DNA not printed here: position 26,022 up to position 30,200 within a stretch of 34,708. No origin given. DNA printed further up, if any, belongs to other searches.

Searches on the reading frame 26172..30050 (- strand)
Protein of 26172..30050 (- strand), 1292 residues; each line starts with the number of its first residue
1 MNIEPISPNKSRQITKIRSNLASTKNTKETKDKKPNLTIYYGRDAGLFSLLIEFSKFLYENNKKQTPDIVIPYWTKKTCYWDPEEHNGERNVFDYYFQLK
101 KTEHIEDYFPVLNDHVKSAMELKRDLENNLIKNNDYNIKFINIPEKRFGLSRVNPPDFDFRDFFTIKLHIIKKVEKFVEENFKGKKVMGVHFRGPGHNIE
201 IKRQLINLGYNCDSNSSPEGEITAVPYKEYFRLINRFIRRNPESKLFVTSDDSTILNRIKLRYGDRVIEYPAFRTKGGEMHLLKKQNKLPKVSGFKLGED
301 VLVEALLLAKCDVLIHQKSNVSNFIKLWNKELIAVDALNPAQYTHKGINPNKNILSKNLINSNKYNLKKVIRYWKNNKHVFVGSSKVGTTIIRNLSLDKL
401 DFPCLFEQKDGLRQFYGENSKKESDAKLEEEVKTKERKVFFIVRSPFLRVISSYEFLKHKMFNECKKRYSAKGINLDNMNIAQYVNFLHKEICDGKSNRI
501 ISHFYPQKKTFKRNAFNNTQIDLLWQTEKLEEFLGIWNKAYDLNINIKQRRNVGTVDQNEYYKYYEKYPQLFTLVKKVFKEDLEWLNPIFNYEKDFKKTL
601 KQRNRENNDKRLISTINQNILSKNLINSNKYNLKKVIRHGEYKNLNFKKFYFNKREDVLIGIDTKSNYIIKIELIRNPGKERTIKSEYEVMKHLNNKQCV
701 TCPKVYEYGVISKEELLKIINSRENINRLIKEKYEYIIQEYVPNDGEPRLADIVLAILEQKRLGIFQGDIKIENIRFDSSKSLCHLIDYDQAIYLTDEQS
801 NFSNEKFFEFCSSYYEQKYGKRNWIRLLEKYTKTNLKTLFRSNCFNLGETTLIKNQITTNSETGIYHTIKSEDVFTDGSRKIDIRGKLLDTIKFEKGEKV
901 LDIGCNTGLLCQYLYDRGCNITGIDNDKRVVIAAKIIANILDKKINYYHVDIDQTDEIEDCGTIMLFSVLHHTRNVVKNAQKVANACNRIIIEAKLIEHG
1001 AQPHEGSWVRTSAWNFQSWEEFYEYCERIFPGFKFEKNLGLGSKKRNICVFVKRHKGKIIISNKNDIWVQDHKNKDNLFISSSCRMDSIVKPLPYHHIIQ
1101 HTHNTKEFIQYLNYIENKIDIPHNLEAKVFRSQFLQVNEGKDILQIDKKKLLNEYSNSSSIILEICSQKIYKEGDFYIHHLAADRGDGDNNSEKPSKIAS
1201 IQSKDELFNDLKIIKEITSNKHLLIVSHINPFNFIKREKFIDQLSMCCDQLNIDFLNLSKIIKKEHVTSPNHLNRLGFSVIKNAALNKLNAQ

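Call 6: search_protein_families(library=pfam, proteins=[window:26172-30050:-], max_evalue=0.01)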
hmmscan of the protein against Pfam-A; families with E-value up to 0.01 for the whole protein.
window:26172-30050:- (1292 aa): 11 families
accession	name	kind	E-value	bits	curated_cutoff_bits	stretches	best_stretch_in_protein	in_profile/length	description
PF13489.12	Methyltransf_23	-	1.9e-08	34.7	27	1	894-987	20-108/164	Methyltransferase domain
PF08241.18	Methyltransf_11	-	9e-08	33.1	21.2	1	901-990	1-86/95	Methyltransferase domain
PF13649.12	Methyltransf_25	-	4.4e-07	30.9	27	1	900-977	1-83/97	Methyltransferase domain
PF08242.18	Methyltransf_12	-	5e-07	30.8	30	1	901-986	1-91/98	Methyltransferase domain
PF03848.20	TehB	-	5e-05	23.3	20.4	1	869-986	3-126/193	Tellurite resistance protein TehB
PF13847.12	Methyltransf_31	-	7.8e-05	22.8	27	1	895-983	2-97/145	Methyltransferase domain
PF07021.18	MetW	-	0.0001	22.4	21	1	895-990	12-101/193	Methionine biosynthesis protein MetW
PF05830.17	NodZ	-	0.00015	21.1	28.3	1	164-344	146-310/322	Nodulation protein Z (NodZ)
PF01728.25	FtsJ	-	0.00035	21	24.1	1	888-956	12-79/181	FtsJ-like methyltransferase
PF08003.17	Methyltransf_9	-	0.00041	19.9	23.8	1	892-997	111-222/315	Protein of unknown function (DUF1698)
PF05175.20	MTS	-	0.00067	19.8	23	1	880-966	14-104/170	Methyltransferase small domain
